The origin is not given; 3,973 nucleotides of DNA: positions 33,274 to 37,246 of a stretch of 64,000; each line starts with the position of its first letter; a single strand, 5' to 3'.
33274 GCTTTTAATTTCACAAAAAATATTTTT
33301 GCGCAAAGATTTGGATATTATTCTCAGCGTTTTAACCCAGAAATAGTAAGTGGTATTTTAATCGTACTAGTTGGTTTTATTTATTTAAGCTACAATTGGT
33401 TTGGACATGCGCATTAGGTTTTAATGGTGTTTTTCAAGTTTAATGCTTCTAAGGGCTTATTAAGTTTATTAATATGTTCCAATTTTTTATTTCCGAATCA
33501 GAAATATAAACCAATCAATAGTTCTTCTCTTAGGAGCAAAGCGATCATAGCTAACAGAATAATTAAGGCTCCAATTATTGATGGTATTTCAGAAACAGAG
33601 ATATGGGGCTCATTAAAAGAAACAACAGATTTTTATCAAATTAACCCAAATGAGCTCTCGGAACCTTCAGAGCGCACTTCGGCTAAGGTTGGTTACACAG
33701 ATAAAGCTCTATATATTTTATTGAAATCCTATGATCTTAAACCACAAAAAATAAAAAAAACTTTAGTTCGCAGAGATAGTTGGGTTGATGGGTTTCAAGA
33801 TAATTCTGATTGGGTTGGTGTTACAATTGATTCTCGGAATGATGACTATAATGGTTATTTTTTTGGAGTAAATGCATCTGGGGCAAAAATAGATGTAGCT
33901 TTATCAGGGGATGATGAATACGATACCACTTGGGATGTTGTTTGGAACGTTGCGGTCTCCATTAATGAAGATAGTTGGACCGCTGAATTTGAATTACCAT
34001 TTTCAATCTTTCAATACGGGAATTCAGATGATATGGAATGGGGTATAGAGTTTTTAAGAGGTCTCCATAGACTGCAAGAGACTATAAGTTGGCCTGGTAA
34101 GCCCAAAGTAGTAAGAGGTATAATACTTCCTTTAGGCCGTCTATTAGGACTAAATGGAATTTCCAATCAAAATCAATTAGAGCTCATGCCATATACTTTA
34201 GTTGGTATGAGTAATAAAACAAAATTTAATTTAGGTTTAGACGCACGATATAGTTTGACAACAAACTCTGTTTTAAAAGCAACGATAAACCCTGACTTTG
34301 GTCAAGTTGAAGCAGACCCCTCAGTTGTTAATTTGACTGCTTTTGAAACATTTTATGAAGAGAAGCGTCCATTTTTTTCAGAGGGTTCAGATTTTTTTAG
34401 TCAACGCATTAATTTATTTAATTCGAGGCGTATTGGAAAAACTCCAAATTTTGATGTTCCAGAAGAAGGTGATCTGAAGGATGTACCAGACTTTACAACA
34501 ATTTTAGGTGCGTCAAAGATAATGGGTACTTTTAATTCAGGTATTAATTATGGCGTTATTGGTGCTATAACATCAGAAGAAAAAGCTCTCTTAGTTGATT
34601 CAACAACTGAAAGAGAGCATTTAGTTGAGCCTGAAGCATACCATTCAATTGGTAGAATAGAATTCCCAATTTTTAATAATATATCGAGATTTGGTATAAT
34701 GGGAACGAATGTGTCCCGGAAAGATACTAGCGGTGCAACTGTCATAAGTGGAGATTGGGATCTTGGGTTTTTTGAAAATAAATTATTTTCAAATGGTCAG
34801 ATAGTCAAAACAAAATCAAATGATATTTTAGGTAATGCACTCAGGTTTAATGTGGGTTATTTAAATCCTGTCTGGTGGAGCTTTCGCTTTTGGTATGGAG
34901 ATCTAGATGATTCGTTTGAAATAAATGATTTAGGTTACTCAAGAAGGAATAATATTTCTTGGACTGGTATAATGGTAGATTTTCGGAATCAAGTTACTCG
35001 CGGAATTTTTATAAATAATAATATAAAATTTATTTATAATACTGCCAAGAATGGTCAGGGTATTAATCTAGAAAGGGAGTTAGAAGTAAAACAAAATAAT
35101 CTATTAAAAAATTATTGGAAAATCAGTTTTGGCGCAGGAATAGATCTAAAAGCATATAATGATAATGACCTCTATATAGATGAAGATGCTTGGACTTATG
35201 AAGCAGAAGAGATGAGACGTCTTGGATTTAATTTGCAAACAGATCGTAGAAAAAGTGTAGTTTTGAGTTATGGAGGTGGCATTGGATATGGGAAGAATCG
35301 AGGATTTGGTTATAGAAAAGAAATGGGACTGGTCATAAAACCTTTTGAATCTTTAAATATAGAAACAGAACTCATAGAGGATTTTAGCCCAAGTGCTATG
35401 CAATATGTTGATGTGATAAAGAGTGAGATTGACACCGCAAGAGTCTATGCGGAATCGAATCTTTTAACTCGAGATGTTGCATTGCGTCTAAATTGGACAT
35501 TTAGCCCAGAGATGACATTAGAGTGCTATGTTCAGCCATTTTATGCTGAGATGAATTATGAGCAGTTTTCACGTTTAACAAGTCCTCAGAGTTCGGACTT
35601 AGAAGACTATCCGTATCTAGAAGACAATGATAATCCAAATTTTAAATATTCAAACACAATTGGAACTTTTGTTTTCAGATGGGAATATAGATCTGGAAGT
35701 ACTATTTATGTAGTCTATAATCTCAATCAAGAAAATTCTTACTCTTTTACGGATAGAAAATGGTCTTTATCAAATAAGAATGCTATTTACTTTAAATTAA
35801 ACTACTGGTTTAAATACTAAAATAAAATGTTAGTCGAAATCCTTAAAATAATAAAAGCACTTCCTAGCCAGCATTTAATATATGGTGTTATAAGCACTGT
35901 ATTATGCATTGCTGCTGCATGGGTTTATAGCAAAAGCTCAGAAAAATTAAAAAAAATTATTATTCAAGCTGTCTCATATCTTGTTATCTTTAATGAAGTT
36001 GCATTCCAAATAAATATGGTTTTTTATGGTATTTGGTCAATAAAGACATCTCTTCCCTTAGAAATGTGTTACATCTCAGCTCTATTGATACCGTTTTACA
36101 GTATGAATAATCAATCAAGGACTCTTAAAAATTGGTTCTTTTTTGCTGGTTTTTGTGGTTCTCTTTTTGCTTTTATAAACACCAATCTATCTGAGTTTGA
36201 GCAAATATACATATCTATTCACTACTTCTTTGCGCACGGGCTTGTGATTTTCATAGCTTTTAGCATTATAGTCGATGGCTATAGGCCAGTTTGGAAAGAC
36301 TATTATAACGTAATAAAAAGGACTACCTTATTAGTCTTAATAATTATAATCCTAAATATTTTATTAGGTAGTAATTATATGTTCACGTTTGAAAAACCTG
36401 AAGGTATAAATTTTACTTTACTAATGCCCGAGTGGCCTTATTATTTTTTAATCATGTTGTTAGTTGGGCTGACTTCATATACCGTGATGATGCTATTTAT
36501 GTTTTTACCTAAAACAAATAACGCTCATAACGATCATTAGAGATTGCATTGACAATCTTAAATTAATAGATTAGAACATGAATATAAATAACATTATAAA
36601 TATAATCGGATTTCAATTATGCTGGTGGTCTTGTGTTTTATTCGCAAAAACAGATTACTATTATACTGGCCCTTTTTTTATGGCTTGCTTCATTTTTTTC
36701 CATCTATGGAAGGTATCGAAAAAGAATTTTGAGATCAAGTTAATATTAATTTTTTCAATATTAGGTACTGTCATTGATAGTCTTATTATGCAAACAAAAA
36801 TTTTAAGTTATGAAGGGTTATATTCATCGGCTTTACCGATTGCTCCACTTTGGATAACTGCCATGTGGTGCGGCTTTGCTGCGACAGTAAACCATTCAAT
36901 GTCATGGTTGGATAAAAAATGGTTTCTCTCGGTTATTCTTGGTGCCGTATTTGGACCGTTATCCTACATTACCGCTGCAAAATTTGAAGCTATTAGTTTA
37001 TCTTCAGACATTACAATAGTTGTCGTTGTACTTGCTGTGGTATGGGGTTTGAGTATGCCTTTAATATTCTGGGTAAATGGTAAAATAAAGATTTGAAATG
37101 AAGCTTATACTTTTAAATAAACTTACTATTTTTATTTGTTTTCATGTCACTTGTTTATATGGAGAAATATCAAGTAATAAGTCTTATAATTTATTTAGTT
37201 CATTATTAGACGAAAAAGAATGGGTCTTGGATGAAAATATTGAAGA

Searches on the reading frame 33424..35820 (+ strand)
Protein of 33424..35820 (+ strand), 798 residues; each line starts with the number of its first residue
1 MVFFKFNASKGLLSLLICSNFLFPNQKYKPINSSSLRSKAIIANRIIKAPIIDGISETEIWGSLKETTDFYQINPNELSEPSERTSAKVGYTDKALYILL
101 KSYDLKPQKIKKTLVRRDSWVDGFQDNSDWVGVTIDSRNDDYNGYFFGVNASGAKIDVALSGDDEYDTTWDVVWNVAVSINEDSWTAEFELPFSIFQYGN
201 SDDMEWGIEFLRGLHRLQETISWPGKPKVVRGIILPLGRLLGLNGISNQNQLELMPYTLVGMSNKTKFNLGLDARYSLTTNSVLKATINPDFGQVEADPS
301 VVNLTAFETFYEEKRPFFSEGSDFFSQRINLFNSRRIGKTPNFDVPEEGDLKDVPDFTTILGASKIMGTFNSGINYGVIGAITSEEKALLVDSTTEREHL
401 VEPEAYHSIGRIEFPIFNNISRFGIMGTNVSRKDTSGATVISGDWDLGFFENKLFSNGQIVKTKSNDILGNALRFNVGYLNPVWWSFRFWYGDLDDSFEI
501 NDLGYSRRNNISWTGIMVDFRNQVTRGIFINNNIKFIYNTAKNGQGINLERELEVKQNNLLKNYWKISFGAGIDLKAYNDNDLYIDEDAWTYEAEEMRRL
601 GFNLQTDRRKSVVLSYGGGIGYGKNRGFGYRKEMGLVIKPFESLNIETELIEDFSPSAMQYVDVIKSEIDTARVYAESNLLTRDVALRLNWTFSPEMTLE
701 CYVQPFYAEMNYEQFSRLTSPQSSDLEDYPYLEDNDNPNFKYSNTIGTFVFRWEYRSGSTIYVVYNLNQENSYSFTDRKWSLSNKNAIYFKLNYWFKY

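Call 12: search_protein_families(library=pfam, proteins=[window:33424-35820:+], max_evalue=0.001)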
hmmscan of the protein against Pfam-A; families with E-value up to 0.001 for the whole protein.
window:33424-35820:+ (798 aa): 1 family
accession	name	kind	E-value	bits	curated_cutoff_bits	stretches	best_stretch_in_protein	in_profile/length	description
PF19313.5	DUF5916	-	7.1e-58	197.1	22.6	1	252-781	5-540/572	Domain of unknown function (DUF5916)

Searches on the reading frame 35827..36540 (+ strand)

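Call 12: search_protein_families(library=pfam, proteins=[window:35827-36540:+], max_evalue=0.001)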
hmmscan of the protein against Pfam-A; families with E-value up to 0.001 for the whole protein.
window:35827-36540:+ (237 aa): 1 family
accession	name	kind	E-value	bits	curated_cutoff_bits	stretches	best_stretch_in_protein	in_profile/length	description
PF14808.11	TMEM164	-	1.1e-31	110.5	25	1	14-221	4-216/217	TMEM164 family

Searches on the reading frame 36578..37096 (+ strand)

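Call 12: search_protein_families(library=pfam, proteins=[window:36578-37096:+], max_evalue=0.001)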
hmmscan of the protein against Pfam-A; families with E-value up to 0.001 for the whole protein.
window:36578-37096:+ (172 aa): 1 family
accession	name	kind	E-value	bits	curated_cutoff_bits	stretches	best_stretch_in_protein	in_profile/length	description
PF11086.13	DUF2878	-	5.6e-43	147.3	27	1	5-162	1-154/154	Protein of unknown function (DUF2878)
